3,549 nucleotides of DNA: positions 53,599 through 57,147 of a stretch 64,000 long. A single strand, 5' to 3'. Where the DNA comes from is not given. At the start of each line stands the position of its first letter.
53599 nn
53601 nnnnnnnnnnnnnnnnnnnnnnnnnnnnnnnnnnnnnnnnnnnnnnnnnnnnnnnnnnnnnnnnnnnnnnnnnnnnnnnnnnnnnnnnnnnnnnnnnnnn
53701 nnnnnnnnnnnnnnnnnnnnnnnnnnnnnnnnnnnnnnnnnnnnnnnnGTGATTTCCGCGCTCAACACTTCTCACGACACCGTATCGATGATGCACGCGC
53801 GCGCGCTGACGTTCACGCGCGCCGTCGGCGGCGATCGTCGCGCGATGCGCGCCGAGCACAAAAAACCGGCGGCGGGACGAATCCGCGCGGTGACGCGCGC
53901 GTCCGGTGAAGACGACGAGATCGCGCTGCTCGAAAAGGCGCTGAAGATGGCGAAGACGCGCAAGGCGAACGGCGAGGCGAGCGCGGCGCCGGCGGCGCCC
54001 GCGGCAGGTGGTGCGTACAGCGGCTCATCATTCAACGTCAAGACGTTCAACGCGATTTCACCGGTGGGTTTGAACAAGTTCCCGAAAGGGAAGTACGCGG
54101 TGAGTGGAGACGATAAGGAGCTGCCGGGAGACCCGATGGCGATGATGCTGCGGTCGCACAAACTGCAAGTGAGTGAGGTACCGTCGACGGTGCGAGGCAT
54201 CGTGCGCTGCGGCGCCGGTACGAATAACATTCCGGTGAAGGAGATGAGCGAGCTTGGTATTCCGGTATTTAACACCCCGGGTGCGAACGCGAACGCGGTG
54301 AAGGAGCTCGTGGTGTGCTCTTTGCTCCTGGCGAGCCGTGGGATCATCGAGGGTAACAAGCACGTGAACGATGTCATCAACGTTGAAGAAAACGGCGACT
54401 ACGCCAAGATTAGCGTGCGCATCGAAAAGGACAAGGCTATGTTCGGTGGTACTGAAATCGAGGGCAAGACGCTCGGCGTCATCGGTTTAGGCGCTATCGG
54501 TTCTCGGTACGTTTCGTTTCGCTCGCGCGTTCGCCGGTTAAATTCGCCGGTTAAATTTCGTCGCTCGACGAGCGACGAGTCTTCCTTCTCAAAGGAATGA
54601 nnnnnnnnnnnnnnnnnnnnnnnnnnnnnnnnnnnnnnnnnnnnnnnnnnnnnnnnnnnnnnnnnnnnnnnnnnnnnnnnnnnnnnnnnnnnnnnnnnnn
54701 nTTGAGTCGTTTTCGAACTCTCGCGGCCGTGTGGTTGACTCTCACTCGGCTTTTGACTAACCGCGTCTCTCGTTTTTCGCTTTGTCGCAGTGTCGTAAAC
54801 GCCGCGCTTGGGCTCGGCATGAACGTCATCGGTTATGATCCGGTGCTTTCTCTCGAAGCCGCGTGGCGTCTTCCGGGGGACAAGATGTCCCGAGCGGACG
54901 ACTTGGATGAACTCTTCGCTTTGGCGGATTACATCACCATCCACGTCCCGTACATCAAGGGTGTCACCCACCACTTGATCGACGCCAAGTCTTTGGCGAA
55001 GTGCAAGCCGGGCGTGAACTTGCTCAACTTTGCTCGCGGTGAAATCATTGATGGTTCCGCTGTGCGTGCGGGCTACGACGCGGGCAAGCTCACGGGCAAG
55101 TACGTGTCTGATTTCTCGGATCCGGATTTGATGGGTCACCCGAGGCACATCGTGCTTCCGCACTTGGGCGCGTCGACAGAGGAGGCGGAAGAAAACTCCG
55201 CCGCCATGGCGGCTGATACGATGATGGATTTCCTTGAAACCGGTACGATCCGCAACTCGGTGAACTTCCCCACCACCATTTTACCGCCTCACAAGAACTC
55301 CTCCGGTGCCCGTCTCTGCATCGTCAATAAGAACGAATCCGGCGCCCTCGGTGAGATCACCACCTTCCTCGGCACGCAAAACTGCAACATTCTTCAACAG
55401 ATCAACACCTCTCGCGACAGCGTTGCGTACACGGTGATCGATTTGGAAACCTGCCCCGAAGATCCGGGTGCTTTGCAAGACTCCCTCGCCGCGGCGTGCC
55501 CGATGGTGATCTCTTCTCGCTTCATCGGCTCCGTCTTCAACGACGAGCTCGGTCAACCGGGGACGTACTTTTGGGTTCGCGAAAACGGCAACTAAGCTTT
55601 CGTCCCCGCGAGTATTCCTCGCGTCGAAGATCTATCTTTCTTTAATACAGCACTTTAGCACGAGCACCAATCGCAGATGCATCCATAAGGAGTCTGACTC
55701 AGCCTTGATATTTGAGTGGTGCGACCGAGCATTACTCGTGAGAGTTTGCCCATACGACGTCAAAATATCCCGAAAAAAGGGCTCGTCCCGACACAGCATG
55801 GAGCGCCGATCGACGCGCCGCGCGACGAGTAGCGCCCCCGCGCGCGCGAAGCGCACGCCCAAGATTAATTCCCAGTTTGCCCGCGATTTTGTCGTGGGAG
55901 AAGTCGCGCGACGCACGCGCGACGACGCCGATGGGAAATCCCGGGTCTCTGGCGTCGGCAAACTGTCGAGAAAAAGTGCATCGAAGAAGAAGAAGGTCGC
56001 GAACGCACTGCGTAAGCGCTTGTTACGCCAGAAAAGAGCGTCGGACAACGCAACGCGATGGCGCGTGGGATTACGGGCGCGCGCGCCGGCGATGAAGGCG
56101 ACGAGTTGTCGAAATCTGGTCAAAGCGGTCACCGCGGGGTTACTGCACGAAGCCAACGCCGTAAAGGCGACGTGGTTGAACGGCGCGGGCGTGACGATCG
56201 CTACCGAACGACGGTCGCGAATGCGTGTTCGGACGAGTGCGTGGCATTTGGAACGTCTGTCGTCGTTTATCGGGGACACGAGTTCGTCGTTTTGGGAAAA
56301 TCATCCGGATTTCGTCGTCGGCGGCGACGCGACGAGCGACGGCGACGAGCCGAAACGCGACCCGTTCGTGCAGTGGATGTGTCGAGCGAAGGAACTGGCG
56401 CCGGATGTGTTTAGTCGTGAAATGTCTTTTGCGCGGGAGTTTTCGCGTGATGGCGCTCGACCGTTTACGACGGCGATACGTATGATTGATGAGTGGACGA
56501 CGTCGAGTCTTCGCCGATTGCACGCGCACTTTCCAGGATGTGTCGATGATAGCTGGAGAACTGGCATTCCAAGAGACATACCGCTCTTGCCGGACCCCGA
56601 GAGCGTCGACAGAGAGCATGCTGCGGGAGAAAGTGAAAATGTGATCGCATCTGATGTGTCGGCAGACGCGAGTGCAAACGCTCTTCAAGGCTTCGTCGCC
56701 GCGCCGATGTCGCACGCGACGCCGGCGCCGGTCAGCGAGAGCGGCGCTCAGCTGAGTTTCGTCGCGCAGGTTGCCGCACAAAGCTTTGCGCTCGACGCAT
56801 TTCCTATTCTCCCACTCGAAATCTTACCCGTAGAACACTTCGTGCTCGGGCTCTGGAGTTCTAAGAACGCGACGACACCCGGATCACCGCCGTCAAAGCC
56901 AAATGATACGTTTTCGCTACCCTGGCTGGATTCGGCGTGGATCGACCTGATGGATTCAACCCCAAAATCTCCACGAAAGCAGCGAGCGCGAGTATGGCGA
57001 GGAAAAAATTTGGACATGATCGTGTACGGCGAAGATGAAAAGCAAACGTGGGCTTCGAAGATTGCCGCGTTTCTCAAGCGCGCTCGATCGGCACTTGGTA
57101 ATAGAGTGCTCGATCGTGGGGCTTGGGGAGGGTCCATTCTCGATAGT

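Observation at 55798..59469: DEMETER/ROS1-type DNA glycosylase carrying an apparent J-domain and a permuted-CXXC-like tail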

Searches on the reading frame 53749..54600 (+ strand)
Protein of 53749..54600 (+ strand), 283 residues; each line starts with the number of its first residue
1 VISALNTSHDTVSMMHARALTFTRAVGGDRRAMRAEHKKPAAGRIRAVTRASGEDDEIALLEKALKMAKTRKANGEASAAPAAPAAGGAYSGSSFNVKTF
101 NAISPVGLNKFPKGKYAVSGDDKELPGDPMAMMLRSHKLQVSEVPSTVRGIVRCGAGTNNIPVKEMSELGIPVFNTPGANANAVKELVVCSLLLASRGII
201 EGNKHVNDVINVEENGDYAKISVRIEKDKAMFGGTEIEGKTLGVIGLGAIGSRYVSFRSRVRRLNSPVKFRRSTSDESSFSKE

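Call 47: search_protein_families(library=pfam, proteins=[window:53749-54600:+], max_evalue=1)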
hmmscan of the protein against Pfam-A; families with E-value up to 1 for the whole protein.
window:53749-54600:+ (283 aa): 2 families
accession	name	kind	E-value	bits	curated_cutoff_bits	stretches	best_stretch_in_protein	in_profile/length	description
PF00389.36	2-Hacid_dh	-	9.5e-10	38.7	24.6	1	147-188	61-102/134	D-isomer specific 2-hydroxyacid dehydrogenase, catalytic domain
PF02826.25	2-Hacid_dh_C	-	0.00027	20.8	25.1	1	227-255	24-52/178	D-isomer specific 2-hydroxyacid dehydrogenase, NAD binding domain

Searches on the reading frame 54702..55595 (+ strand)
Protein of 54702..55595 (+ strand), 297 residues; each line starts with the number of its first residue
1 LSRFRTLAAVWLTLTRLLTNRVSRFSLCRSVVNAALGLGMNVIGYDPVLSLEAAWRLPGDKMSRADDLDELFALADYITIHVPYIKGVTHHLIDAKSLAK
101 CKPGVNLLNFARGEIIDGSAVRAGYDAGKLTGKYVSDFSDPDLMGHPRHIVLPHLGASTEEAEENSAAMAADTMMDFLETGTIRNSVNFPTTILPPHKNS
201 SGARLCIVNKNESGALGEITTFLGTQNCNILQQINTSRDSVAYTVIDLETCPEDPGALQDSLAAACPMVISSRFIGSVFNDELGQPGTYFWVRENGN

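Call 47: search_protein_families(library=pfam, proteins=[window:54702-55595:+], max_evalue=1)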
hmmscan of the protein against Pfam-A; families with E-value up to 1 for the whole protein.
window:54702-55595:+ (297 aa): 3 families
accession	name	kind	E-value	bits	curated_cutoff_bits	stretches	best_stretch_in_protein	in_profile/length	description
PF02826.25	2-Hacid_dh_C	-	3.5e-20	72.6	25.1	1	29-156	49-178/178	D-isomer specific 2-hydroxyacid dehydrogenase, NAD binding domain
PF01842.31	ACT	-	0.018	15.3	27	1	209-264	7-63/66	ACT domain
PF00389.36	2-Hacid_dh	-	0.032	14.3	24.6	1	78-188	102-134/134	D-isomer specific 2-hydroxyacid dehydrogenase, catalytic domain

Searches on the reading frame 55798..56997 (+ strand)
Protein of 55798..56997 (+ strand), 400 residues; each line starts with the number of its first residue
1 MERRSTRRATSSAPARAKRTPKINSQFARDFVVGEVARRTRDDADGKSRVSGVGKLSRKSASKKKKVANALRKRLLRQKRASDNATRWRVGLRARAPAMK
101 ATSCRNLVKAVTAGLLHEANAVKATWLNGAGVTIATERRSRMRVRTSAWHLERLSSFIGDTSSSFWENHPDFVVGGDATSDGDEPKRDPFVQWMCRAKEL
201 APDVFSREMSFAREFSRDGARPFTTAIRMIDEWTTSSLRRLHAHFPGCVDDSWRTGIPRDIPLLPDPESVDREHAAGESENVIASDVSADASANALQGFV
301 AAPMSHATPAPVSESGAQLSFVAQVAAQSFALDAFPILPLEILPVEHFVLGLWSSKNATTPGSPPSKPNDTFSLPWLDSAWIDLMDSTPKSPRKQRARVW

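Call 47: search_protein_families(library=pfam, proteins=[window:55798-56997:+], max_evalue=1)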
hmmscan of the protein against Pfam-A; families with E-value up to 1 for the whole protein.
window:55798-56997:+ (400 aa): 0 families
